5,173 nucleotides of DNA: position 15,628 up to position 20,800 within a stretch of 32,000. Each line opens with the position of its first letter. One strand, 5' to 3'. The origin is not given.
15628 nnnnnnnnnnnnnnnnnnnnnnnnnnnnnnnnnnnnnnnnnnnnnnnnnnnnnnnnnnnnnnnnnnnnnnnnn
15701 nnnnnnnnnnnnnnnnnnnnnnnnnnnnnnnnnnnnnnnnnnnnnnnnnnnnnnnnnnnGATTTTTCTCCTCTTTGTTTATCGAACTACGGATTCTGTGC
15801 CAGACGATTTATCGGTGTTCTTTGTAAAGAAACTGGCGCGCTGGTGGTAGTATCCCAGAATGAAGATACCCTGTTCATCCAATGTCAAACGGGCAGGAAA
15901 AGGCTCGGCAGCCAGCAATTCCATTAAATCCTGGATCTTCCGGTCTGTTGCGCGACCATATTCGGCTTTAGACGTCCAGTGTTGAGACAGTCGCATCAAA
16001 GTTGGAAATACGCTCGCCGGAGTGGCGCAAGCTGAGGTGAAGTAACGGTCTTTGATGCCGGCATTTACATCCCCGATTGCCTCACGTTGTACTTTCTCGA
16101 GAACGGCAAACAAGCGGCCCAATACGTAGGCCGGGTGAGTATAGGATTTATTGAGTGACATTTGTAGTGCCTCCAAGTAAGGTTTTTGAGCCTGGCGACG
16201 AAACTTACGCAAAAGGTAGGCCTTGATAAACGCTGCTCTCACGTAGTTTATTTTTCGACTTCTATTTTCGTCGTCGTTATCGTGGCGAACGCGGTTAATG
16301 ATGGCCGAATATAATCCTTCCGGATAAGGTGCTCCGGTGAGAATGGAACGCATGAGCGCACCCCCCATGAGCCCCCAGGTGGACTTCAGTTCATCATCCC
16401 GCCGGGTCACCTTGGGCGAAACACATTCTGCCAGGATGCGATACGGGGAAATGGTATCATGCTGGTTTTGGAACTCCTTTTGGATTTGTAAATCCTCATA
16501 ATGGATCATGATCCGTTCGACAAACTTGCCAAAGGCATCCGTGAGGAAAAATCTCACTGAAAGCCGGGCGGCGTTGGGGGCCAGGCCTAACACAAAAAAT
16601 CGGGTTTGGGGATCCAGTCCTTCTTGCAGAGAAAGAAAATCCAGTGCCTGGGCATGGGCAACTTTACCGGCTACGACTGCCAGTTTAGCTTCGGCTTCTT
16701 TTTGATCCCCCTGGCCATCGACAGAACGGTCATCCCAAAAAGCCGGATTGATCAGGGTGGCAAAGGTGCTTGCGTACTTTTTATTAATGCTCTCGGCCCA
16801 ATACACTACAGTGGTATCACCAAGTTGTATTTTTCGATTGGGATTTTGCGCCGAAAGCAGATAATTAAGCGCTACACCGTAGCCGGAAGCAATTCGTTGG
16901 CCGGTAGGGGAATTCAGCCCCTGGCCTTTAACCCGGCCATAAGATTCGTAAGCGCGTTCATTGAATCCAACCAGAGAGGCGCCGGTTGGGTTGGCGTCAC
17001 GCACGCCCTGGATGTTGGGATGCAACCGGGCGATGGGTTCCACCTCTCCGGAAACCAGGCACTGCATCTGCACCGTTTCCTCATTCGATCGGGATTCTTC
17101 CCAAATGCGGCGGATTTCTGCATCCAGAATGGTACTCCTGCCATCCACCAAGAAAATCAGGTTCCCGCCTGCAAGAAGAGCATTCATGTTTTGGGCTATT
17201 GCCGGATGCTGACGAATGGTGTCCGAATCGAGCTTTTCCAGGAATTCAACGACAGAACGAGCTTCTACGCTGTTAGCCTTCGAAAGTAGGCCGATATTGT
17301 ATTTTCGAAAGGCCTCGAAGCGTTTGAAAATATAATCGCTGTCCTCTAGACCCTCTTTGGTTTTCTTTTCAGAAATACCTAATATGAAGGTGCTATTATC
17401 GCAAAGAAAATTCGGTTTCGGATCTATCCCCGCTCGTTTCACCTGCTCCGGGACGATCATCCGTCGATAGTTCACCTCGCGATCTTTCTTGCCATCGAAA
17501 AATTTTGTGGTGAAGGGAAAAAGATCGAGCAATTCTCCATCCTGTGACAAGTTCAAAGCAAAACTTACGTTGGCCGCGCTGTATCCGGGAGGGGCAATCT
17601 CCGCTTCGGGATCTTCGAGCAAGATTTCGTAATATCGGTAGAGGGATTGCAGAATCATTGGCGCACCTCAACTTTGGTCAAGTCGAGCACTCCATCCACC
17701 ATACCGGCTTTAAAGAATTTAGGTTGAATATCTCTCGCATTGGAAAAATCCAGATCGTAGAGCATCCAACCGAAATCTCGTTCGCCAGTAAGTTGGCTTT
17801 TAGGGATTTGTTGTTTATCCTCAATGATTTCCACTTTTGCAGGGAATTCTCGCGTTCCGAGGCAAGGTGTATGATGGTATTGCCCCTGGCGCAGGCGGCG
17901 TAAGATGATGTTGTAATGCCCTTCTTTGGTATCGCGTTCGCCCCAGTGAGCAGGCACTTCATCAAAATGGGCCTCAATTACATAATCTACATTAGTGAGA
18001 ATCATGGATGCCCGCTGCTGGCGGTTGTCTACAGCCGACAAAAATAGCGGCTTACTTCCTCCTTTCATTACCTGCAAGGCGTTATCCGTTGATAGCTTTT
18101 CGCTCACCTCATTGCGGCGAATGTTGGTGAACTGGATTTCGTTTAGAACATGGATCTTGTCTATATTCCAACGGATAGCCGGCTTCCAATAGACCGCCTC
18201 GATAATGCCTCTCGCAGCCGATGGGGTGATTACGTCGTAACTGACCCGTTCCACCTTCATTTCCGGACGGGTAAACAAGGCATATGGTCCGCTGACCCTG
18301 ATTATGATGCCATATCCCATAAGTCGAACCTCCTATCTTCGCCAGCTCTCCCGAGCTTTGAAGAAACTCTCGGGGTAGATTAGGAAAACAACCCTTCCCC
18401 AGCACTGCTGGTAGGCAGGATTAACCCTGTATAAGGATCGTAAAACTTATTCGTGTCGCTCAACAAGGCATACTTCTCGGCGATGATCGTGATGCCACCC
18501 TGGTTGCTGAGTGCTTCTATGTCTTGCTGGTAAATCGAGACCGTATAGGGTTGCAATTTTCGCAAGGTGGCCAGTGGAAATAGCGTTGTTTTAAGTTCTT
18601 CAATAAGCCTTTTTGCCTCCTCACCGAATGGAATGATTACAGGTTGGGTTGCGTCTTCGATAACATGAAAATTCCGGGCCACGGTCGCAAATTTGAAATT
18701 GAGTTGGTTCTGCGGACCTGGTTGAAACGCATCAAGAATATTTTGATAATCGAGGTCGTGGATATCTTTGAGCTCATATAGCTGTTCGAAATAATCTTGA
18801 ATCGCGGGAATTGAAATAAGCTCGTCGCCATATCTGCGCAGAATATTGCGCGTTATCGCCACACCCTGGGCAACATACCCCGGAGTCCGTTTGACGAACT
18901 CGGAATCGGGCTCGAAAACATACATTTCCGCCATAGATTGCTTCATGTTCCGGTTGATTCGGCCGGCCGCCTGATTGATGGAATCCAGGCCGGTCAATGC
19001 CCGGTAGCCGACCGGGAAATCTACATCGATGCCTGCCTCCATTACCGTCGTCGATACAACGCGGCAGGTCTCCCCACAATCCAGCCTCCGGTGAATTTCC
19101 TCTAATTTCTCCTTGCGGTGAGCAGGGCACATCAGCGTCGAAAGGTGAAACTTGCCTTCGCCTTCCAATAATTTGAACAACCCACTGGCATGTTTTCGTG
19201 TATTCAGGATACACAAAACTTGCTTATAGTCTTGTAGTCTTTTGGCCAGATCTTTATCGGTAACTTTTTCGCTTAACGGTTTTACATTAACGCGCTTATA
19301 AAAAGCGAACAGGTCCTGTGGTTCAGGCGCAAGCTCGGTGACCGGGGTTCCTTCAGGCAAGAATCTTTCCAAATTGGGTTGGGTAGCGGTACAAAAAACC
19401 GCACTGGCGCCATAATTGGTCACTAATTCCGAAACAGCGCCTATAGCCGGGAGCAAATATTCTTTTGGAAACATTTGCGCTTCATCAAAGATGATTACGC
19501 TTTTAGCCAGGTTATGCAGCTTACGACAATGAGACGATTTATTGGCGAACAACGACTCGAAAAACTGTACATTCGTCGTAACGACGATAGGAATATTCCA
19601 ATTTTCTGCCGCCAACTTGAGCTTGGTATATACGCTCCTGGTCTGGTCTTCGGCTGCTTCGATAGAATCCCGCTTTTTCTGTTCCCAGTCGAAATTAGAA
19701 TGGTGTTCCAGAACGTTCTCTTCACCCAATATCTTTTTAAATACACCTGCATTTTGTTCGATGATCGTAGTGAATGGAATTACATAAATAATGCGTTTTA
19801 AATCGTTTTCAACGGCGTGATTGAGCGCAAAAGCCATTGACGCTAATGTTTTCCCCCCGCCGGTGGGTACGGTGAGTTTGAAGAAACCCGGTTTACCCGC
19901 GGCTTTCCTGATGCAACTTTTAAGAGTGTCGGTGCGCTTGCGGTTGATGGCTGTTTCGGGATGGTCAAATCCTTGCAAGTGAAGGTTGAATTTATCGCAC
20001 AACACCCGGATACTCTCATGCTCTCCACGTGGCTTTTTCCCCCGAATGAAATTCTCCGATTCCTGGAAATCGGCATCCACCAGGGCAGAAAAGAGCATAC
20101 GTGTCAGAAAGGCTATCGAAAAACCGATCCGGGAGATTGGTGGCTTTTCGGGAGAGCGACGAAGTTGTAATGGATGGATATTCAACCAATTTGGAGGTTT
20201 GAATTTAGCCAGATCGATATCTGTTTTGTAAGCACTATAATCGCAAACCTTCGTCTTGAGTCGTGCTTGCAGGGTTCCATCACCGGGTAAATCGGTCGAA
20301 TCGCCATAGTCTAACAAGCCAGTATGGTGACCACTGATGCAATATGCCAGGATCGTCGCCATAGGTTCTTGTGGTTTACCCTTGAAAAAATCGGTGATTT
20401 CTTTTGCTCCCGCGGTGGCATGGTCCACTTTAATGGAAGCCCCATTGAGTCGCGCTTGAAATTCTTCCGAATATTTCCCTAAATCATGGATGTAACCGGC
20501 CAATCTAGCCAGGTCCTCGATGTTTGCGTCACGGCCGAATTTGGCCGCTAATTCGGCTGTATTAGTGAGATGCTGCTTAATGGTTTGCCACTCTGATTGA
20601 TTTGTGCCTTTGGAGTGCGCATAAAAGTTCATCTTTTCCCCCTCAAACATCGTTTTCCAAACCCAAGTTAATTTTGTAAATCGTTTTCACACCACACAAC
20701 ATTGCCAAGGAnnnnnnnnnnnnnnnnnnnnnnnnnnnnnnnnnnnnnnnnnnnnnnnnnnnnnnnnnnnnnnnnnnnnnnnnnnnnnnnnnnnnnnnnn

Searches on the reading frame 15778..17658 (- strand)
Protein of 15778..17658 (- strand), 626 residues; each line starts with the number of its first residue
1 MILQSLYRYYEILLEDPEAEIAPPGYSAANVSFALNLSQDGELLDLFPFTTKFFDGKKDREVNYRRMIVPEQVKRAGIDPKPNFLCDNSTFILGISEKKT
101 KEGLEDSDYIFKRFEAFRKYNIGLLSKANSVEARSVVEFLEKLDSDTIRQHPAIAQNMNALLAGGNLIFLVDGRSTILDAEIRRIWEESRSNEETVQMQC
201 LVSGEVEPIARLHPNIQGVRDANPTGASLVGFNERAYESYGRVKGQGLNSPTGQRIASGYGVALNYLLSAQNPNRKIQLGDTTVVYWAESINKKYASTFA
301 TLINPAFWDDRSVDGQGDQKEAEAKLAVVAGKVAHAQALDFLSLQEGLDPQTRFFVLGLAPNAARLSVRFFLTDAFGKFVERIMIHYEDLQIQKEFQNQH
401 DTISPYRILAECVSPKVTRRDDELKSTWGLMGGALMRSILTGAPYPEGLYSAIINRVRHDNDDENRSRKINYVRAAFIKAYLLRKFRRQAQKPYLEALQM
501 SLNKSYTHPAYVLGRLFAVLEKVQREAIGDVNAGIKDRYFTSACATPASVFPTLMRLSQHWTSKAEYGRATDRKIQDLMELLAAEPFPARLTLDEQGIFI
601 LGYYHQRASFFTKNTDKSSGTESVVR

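Call 7: search_protein_families(library=ncbifam, proteins=[window:15778-17658:-], max_evalue=1)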
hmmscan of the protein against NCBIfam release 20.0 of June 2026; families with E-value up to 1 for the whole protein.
window:15778-17658:- (626 aa): 1 family
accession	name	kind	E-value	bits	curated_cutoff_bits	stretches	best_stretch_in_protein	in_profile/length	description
TIGR01863.1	cas_Csd1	equivalog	2.7e-124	415.8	218.65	1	3-617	1-587/588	type I-C CRISPR-associated protein Cas8c/Csd1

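Call 8: search_protein_families(library=pfam, proteins=[window:15778-17658:-], max_evalue=1)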
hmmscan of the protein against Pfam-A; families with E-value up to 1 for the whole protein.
window:15778-17658:- (626 aa): 1 family
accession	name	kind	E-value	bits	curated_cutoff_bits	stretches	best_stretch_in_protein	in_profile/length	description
PF09709.15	Cas_Csd1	-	5.7e-169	563.8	27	1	6-611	1-559/559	CRISPR-associated protein (Cas_Csd1)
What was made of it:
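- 15778..17658 (-): cas8c/csd1 (626 aa), the type I-C signature gene, intact. PF09709 E 5.7e-169, covering 1-559 of 559 (calls 7, 8).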

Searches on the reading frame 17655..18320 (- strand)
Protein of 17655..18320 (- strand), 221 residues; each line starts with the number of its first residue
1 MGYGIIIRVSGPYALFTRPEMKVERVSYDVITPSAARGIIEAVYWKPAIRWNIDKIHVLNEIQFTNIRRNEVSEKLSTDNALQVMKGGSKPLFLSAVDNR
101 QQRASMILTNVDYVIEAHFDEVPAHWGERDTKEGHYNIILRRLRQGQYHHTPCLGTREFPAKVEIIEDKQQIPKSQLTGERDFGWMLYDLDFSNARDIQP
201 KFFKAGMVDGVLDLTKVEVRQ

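Call 11: search_protein_families(library=ncbifam, proteins=[window:17655-18320:-], max_evalue=0.001)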
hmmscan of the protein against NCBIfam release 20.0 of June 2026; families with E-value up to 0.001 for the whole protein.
window:17655-18320:- (221 aa): 3 families
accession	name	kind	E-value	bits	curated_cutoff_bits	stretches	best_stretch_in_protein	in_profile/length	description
TIGR01876.1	cas_Cas5d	exception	1e-48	166.2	85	1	7-218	1-198/203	type I-C CRISPR-associated protein Cas5c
TIGR02593.1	CRISPR_cas5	subfamily_domain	2.6e-17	62.3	17.8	1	5-46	2-43/43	CRISPR-associated protein Cas5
TIGR02592.1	cas_Cas5h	exception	2.3e-08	34.1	97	1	7-168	5-150/241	type I-B CRISPR-associated protein Cas5b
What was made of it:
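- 17655..18320 (-): cas5c (221 aa), intact. TIGR01876 E 1e-48, covering profile positions 1-198 of 203 (call 11).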

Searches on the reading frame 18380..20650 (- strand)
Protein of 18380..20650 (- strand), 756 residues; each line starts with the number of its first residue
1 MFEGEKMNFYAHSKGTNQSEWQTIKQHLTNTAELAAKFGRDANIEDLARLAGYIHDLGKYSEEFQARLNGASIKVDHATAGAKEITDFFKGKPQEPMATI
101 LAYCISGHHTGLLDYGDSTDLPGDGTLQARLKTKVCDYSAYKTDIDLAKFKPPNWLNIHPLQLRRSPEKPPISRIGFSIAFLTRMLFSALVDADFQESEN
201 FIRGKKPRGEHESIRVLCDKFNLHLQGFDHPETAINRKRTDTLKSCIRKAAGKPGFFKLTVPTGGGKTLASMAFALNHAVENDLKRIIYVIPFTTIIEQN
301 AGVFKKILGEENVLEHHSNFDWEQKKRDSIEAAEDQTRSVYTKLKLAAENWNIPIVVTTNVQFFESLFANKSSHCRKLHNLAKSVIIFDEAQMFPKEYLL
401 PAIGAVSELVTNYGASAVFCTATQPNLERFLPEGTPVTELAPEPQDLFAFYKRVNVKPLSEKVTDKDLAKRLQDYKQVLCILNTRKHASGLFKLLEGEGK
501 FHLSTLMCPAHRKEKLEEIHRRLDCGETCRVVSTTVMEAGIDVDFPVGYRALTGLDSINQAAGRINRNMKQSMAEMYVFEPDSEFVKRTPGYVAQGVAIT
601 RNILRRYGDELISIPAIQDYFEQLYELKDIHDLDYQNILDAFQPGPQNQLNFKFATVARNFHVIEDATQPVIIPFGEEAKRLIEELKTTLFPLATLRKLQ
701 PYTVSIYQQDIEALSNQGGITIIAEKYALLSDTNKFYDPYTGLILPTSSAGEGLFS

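Call 11: search_protein_families(library=ncbifam, proteins=[window:18380-20650:-], max_evalue=0.001)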
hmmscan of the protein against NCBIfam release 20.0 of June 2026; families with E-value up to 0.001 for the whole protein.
window:18380-20650:- (756 aa): 9 families
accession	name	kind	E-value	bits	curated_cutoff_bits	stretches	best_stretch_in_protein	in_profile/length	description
TIGR01587.1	cas3_core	equivalog_domain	4.1e-35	121.5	102.45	1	259-583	4-336/358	CRISPR-associated helicase Cas3'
TIGR02621.3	cas3_GSU0051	exception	6.3e-29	101.4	400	2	385-640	170-446/854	type I-G CRISPR-associated helicase/endonuclease Cas3g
TIGR01596.1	cas3_HD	equivalog_domain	7.3e-29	101.1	43.45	1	25-198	2-177/178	CRISPR-associated endonuclease Cas3''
TIGR02562.1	cas3_yersinia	equivalog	2.2e-05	22.5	565.95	0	42-70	110-138/1110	type I-F CRISPR-associated helicase Cas3f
TIGR00277.1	HDIG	domain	5.4e-05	23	27.6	1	22-85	3-65/84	HDIG domain-containing metalloprotein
TIGR04095.1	dnd_restrict_1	equivalog_domain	0.00011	21.4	600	1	258-392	28-143/451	DNA phosphorothioation system restriction enzyme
NF049941.1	HyMthAminphonOxyTmpB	equivalog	0.00031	20.5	300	1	20-90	26-92/188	(R)-1-hydroxy-2-trimethylaminoethylphosphonate oxygenase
NF007248.0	PRK09694.1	equivalog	0.00041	18.5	569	0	244-427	291-483/878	CRISPR-associated helicase/endonuclease Cas3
TIGR04121.1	DEXH_lig_assoc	equivalog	0.0007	17.4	850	0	467-572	240-350/804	ligase-associated DNA damage response DEXH box helicase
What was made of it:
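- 18380..20650 (-): cas3 (756 aa, HD nuclease fused to helicase), apparently intact. TIGR01596 HD domain at residues 25-198 and TIGR01587 helicase core at 259-583 (call 11).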
